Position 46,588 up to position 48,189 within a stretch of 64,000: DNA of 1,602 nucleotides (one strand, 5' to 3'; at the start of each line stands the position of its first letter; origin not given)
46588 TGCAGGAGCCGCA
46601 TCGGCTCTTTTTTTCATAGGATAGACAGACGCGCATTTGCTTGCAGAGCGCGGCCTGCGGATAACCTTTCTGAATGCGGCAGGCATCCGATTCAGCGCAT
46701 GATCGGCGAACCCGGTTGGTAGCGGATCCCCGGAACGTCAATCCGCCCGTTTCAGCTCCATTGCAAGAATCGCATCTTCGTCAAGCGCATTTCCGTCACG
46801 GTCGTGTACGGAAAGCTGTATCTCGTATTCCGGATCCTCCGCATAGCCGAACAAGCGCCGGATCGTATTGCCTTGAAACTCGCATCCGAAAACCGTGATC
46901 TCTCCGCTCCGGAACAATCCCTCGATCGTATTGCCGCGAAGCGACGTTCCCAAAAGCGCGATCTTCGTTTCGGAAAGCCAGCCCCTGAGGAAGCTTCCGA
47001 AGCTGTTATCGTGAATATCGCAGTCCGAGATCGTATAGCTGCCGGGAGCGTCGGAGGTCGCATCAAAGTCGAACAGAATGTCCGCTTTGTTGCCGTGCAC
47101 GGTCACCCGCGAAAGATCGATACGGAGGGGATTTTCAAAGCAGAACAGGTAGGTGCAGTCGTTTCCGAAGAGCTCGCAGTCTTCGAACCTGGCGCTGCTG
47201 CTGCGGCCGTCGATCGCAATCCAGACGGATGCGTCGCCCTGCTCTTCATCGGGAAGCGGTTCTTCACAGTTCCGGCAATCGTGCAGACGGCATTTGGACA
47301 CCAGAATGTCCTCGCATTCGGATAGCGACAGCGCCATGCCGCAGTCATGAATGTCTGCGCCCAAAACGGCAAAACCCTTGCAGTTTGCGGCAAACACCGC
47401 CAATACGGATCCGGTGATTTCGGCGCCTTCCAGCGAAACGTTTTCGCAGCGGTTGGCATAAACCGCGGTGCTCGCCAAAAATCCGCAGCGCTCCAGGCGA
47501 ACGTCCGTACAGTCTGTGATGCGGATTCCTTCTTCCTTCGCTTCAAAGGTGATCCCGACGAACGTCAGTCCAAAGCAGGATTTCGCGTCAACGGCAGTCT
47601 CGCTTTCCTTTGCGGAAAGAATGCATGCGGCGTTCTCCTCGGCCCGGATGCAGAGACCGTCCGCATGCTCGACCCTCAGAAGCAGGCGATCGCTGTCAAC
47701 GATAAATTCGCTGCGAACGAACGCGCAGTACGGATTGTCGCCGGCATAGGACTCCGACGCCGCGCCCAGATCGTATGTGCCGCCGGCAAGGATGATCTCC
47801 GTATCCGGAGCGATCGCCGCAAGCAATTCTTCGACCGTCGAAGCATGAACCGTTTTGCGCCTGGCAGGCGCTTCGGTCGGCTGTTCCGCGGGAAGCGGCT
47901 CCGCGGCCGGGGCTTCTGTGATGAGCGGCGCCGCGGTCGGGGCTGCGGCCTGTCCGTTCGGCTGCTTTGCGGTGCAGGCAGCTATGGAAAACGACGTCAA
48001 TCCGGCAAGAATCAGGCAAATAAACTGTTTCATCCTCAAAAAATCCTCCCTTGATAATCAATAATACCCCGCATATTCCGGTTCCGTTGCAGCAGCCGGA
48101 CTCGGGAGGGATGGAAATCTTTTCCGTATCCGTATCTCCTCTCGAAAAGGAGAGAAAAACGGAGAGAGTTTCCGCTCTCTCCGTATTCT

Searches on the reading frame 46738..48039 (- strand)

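Call 79: search_protein_families(library=pfam, proteins=[window:46738-48039:-], max_evalue=0.0001)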
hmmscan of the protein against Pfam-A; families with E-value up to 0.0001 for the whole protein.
window:46738-48039:- (433 aa): 1 family
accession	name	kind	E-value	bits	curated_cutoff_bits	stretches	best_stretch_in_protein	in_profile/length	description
PF13229.12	Beta_helix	-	6.3e-11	42.6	25.9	1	171-317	2-137/158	Right handed beta helix region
